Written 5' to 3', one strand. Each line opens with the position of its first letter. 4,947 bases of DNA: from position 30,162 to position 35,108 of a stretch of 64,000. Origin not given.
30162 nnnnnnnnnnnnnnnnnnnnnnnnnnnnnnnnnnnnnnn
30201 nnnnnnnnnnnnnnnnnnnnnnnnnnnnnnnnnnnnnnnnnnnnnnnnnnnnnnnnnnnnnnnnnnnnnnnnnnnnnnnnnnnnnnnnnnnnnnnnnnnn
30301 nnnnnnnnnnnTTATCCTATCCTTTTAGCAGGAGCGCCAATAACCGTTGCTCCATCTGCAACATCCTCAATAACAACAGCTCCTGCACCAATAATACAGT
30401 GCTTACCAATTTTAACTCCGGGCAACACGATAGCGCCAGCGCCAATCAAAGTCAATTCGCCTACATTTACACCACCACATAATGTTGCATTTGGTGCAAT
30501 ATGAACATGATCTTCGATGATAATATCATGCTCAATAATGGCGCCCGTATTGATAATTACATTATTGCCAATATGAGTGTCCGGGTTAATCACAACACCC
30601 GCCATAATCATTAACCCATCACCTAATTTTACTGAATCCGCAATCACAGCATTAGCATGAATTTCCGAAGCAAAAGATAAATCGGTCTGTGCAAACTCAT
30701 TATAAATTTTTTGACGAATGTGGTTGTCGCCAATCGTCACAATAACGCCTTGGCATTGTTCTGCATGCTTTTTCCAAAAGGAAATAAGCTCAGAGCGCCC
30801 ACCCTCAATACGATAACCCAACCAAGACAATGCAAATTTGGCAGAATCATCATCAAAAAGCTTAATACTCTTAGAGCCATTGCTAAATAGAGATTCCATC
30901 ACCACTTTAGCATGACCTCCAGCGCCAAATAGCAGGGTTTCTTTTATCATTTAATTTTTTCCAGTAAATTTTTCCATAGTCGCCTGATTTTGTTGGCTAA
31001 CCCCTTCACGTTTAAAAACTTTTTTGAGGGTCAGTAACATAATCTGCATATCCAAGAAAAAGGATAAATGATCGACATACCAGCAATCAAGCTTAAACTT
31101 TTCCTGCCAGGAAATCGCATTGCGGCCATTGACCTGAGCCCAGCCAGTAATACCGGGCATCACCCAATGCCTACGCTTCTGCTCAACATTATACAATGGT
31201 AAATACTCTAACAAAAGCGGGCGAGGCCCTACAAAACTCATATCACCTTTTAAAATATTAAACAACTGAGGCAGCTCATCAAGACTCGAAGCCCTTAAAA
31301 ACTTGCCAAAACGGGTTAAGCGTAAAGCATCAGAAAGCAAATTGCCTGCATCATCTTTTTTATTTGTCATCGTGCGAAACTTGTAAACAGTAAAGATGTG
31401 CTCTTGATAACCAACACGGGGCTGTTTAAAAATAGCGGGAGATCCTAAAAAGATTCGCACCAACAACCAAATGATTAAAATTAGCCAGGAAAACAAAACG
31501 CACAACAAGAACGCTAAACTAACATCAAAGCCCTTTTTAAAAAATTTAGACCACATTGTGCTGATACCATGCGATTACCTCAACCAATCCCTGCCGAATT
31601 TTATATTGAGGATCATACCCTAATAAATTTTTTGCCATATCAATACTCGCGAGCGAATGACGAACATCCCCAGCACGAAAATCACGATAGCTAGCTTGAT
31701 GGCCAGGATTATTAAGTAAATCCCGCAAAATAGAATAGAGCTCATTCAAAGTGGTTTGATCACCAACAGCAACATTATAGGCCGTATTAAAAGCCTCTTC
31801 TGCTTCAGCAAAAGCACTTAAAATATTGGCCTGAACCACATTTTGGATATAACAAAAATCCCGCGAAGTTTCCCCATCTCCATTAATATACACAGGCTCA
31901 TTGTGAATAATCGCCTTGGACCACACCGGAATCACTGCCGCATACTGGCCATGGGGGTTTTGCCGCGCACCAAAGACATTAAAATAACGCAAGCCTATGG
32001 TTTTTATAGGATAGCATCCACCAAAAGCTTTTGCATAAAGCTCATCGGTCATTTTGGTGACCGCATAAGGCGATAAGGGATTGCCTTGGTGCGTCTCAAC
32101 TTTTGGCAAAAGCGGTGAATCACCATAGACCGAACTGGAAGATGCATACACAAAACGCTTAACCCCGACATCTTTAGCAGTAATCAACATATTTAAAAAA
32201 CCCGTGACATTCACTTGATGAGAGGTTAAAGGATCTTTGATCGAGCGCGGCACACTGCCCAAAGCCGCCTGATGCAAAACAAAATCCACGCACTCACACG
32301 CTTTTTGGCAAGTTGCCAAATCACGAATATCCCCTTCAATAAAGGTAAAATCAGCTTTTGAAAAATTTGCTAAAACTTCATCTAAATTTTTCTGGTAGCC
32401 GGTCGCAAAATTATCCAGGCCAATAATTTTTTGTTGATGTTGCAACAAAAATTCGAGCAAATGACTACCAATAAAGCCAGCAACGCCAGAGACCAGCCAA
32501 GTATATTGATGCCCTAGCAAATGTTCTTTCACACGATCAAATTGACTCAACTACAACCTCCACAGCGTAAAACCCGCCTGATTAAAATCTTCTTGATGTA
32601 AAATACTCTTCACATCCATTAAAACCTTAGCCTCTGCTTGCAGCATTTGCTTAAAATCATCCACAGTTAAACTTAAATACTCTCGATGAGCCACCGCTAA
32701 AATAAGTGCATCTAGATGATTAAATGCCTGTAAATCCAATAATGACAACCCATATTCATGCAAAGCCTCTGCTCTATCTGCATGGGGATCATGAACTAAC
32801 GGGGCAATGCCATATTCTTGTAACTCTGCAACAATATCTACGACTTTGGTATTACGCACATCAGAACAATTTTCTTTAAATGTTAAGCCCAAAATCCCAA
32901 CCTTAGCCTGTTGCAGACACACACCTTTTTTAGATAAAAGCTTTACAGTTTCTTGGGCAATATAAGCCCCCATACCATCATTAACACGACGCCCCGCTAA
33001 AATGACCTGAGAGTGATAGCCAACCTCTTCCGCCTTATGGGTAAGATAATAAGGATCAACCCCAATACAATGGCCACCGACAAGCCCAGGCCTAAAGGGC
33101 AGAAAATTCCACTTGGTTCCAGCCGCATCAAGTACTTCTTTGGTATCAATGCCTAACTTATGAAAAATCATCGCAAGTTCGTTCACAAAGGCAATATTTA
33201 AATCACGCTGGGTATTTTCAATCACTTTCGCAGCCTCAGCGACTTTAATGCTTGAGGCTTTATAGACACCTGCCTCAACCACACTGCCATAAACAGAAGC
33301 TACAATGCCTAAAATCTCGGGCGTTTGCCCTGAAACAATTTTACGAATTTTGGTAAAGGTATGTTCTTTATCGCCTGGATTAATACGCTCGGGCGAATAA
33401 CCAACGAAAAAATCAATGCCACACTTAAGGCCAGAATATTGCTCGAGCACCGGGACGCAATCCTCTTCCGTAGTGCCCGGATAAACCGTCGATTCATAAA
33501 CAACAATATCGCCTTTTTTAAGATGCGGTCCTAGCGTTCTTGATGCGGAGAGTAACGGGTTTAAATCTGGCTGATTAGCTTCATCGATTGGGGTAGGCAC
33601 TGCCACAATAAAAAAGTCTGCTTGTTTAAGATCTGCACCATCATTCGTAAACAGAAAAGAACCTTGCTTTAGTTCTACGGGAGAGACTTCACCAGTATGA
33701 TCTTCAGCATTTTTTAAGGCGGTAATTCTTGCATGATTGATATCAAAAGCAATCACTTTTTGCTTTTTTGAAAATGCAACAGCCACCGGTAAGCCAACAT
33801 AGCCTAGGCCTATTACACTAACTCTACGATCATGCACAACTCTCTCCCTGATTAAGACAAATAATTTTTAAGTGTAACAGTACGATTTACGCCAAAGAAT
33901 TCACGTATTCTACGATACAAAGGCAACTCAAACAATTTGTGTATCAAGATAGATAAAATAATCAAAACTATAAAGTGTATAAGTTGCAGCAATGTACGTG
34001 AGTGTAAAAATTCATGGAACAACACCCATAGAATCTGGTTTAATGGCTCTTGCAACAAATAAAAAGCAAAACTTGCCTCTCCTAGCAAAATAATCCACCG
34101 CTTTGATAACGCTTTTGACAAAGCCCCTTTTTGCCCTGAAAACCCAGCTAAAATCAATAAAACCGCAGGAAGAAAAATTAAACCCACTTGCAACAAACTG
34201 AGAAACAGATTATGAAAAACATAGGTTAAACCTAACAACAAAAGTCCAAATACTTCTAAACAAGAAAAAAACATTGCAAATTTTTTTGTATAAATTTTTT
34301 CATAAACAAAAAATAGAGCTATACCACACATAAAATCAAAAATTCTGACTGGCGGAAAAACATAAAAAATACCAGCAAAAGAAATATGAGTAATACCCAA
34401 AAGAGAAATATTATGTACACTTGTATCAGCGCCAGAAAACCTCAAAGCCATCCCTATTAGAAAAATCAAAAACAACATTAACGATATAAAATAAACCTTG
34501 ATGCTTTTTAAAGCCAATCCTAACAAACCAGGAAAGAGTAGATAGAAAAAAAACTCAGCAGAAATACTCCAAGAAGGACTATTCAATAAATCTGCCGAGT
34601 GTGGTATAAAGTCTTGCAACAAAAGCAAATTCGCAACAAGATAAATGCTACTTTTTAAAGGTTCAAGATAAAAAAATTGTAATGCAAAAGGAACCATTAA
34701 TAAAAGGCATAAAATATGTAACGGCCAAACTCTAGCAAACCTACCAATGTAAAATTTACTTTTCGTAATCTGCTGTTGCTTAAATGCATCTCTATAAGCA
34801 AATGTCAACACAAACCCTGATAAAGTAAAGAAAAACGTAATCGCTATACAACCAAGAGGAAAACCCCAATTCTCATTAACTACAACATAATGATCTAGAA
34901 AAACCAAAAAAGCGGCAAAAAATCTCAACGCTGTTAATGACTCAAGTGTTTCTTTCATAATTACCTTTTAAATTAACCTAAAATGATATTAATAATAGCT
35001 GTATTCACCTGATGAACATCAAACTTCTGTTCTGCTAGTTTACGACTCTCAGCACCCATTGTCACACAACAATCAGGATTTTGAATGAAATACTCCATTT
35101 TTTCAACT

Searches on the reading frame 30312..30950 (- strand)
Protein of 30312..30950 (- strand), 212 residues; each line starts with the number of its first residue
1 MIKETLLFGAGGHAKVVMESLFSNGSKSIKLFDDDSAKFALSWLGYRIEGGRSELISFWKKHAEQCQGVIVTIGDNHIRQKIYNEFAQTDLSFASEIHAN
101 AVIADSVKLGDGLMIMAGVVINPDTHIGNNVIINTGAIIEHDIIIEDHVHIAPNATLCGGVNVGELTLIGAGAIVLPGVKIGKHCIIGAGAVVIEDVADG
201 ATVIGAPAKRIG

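Call 18: search_protein_families(library=pfam, proteins=[window:30312-30950:-], max_evalue=0.0001)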
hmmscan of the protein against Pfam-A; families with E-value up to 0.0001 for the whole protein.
window:30312-30950:- (212 aa): 4 families
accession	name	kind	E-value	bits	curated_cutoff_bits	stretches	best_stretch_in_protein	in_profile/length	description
PF00132.30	Hexapep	-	1.1e-20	72.8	27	2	161-193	2-34/36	Bacterial transferase hexapeptide (six repeats)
PF17836.7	PglD_N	-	5.1e-14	53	23.4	1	6-85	3-77/78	PglD N-terminal domain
PF25084.1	LbH_EIF2B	-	5.1e-11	43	54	1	79-185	1-103/105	EIF2B subunit epsilon LbH domain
PF14602.12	Hexapep_2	-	9.8e-08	32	27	0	161-193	2-32/34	Hexapeptide repeat of succinyl-transferase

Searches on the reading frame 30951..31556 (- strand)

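Call 18: search_protein_families(library=pfam, proteins=[window:30951-31556:-], max_evalue=0.0001)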
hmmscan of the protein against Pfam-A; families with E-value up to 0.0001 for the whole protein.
window:30951-31556:- (201 aa): 1 family
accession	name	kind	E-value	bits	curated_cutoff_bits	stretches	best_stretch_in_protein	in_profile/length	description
PF02397.22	Bac_transf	-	5e-62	209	27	1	7-182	1-179/179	Bacterial sugar transferase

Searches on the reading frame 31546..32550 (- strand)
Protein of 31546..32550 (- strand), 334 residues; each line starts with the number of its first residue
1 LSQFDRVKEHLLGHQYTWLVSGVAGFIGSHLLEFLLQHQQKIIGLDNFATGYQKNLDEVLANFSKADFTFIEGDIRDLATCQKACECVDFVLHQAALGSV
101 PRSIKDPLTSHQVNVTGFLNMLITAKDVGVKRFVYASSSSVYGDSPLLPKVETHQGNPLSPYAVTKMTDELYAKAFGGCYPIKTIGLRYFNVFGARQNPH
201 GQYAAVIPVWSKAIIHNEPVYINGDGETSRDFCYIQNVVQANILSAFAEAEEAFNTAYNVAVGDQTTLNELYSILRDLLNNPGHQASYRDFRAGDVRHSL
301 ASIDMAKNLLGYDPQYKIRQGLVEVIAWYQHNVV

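Call 18: search_protein_families(library=pfam, proteins=[window:31546-32550:-], max_evalue=0.0001)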
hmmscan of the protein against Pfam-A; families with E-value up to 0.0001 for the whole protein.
window:31546-32550:- (334 aa): 7 families
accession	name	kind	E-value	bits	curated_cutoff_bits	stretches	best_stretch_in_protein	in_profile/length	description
PF01370.27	Epimerase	-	7.9e-56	189.6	20.9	1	18-261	1-240/240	NAD dependent epimerase/dehydratase family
PF16363.11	GDP_Man_Dehyd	-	1.1e-50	173.4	27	1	19-323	1-330/332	GDP-mannose 4,6 dehydratase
PF01073.25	3Beta_HSD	-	8.5e-24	84.5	22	1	19-248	1-231/280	3-beta hydroxysteroid dehydrogenase/isomerase family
PF02719.21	Polysacc_synt_2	-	5.4e-16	59.1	20.2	1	19-274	2-242/293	Polysaccharide biosynthesis protein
PF07993.18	NAD_binding_4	-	2.2e-08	34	20.1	1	21-146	2-145/258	Male sterility protein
PF04321.23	RmlD_sub_bind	-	8.8e-07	28.7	27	1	19-175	4-138/287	RmlD substrate binding domain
PF13460.12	NAD_binding_10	-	7.9e-06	26.3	27.2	1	22-164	1-122/184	NAD(P)H-binding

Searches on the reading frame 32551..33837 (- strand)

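Call 18: search_protein_families(library=pfam, proteins=[window:32551-33837:-], max_evalue=0.0001)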
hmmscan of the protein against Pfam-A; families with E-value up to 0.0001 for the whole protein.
window:32551-33837:- (428 aa): 3 families
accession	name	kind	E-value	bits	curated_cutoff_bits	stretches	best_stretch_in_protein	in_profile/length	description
PF03721.20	UDPG_MGDP_dh_N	-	6.7e-35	120.8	27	1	5-174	2-178/187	UDP-glucose/GDP-mannose dehydrogenase family, NAD binding domain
PF00984.24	UDPG_MGDP_dh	-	5.8e-27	94.1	25.4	1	199-287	2-93/94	UDP-glucose/GDP-mannose dehydrogenase family, central domain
PF03720.21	UDPG_MGDP_dh_C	-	7.5e-23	81.3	30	1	314-414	1-102/103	UDP-glucose/GDP-mannose dehydrogenase family, UDP binding domain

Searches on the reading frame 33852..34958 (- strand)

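Call 18: search_protein_families(library=pfam, proteins=[window:33852-34958:-], max_evalue=0.0001)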
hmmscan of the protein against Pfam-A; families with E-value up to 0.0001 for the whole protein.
window:33852-34958:- (368 aa): 1 family
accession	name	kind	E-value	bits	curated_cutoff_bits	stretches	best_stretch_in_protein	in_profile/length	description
PF01757.29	Acyl_transf_3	-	2.4e-19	70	31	1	7-339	3-320/326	Acyltransferase domain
